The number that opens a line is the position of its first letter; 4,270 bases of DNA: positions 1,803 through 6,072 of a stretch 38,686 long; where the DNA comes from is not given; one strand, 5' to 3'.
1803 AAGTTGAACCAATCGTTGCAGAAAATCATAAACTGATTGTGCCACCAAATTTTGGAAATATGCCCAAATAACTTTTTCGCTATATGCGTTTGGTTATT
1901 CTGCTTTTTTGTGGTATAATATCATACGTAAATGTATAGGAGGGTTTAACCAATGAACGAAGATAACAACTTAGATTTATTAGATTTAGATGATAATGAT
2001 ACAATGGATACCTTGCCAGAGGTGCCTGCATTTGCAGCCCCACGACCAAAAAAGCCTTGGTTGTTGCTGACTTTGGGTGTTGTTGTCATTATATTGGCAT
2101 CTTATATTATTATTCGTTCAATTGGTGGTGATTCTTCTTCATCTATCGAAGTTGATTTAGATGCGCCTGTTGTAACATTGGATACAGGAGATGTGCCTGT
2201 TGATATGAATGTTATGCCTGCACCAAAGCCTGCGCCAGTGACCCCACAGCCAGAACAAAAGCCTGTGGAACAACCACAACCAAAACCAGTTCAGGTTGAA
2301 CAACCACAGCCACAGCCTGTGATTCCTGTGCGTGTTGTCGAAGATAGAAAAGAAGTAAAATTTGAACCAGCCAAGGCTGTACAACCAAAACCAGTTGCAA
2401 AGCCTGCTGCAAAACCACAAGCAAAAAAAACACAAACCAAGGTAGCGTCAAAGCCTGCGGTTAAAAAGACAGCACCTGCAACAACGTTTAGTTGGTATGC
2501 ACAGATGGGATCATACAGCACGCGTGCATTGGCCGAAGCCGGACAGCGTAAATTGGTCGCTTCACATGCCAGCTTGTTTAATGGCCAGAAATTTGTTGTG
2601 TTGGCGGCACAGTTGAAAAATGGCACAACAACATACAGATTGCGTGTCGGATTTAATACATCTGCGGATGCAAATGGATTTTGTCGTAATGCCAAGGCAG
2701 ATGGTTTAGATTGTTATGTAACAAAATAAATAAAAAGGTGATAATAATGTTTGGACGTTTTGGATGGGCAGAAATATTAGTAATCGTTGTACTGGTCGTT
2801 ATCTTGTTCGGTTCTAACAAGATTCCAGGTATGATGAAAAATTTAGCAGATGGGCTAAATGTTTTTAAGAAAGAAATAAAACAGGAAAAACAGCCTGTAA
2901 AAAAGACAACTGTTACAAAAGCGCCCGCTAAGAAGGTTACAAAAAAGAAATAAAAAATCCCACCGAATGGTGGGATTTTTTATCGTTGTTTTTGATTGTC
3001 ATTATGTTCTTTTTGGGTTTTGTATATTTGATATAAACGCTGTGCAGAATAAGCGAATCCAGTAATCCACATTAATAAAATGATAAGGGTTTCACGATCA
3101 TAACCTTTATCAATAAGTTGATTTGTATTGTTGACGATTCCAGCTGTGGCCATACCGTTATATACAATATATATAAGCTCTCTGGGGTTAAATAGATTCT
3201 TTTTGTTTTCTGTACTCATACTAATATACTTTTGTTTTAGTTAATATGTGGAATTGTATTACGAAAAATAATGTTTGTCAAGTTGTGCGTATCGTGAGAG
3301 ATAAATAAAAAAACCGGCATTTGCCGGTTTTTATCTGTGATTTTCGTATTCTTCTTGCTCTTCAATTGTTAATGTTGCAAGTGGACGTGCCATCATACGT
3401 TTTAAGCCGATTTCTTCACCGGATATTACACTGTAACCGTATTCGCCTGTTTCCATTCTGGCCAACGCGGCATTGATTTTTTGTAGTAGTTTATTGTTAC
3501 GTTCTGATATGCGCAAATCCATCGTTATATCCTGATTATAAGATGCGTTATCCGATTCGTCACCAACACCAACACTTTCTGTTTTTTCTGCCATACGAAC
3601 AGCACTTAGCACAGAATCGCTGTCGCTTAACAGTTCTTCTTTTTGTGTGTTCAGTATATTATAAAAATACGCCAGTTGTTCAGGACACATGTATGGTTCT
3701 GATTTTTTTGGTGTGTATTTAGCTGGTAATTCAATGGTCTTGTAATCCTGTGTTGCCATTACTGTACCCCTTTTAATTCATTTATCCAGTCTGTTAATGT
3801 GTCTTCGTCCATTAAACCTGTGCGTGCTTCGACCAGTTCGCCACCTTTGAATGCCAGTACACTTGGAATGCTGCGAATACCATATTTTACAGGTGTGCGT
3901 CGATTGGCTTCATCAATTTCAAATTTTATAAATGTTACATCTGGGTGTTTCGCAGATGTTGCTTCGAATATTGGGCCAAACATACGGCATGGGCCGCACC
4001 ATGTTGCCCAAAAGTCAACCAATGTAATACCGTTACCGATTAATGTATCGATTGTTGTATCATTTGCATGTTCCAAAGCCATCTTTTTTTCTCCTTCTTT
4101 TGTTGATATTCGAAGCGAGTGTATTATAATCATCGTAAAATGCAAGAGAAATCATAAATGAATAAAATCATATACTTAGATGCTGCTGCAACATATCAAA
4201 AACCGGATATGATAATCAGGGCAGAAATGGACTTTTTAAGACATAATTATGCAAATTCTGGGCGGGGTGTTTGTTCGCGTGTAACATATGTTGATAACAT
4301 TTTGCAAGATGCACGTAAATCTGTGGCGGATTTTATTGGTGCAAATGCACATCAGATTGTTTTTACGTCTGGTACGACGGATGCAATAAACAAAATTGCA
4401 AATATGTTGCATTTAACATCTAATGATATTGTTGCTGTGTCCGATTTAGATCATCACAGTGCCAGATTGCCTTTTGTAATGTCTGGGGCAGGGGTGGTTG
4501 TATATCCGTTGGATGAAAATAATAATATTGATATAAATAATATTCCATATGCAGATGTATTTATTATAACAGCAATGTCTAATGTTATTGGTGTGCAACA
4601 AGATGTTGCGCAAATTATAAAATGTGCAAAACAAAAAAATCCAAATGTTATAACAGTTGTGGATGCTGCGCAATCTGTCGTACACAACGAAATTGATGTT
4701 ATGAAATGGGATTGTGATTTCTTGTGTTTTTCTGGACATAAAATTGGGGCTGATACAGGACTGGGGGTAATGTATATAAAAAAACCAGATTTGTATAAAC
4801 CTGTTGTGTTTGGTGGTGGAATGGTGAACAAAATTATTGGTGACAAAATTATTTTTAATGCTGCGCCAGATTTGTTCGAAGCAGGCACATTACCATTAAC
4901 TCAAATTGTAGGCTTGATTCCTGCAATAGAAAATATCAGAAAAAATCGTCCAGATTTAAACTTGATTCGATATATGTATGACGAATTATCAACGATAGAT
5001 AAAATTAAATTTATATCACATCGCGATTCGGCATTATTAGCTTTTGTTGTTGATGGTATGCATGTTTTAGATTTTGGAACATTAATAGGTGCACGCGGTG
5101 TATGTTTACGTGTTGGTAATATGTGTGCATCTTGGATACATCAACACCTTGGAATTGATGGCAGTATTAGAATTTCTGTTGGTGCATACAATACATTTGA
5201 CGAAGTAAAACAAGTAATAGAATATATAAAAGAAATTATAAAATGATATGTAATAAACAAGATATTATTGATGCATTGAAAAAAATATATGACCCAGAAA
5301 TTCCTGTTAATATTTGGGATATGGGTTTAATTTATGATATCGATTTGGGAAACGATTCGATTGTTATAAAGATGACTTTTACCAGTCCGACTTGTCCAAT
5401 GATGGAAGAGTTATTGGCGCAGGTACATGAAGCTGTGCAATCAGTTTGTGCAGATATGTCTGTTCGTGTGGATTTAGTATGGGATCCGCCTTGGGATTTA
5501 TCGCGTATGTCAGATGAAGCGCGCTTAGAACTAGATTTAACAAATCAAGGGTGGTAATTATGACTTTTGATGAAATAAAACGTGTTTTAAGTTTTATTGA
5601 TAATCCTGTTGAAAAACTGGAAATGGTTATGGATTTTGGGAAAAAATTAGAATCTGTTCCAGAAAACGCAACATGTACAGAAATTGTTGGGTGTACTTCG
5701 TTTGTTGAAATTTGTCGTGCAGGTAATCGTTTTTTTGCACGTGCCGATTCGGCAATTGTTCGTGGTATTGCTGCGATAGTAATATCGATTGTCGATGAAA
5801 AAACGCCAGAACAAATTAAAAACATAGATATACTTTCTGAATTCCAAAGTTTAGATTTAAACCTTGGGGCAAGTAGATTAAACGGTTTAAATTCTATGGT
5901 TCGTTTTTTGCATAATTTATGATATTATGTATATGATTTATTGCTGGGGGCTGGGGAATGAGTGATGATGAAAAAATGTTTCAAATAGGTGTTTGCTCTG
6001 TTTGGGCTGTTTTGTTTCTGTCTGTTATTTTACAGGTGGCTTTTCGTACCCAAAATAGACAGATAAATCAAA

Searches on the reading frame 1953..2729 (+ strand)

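Call 57: search_protein_families(library=pfam, proteins=[window:1953-2729:+])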
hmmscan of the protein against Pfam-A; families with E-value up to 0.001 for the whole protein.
window:1953-2729:+ (258 aa): 1 family
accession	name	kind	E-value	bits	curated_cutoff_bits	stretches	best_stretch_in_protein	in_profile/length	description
PF05036.18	SPOR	-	1e-08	35.8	21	1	180-257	4-75/76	SPOR domain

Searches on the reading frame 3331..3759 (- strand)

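Call 57: search_protein_families(library=pfam, proteins=[window:3331-3759:-])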
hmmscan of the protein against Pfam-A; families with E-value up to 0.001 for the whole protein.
window:3331-3759:- (142 aa): 2 families
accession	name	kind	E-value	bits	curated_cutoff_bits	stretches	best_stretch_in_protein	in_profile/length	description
PF21157.2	DksA_N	-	1.7e-14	54.3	27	1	28-101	1-70/71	DnaK suppressor protein DksA, N-terminal domain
PF01258.23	zf-dskA_traR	-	4.1e-05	23.9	24.9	1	114-139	10-35/36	Prokaryotic dksA/traR C4-type zinc finger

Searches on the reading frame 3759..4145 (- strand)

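Call 57: search_protein_families(library=pfam, proteins=[window:3759-4145:-])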
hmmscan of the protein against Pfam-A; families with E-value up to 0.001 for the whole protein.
window:3759-4145:- (128 aa): 2 families
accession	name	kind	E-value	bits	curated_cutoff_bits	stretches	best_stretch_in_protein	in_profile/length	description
PF00085.26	Thioredoxin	-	6.2e-20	71.6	23.5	1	36-123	14-103/103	Thioredoxin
PF13098.12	Thioredoxin_2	-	1.2e-05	26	27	1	41-120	8-103/104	Thioredoxin-like domain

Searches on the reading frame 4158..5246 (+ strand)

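Call 57: search_protein_families(library=pfam, proteins=[window:4158-5246:+])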
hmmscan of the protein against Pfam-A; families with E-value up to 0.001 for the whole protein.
window:4158-5246:+ (362 aa): 2 families
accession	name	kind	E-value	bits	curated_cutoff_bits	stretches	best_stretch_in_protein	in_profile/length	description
PF00266.25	Aminotran_5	-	1.7e-85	287.7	21.5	1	5-353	1-371/371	Aminotransferase class-V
PF00155.27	Aminotran_1_2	-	2.8e-09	37.1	19.7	1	42-171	36-187/361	Aminotransferase class I and II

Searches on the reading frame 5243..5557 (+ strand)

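Call 57: search_protein_families(library=pfam, proteins=[window:5243-5557:+])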
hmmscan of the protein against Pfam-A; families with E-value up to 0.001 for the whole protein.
window:5243-5557:+ (104 aa): 1 family
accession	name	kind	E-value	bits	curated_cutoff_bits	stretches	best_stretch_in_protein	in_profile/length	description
PF01883.24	FeS_assembly_P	-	3.8e-18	66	23.5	1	5-76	1-71/73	Iron-sulfur cluster assembly protein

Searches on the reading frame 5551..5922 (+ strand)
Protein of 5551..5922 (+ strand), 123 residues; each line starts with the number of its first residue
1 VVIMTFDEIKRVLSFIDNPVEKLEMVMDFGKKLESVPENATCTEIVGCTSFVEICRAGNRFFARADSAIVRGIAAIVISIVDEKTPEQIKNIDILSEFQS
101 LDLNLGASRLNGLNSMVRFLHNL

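Call 57: search_protein_families(library=pfam, proteins=[window:5551-5922:+])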
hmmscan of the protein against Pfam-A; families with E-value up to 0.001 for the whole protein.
window:5551-5922:+ (123 aa): 1 family
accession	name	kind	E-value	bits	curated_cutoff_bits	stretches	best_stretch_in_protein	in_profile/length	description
PF02657.20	SufE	-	2.8e-19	69.5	27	1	13-121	4-119/121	Fe-S metabolism associated domain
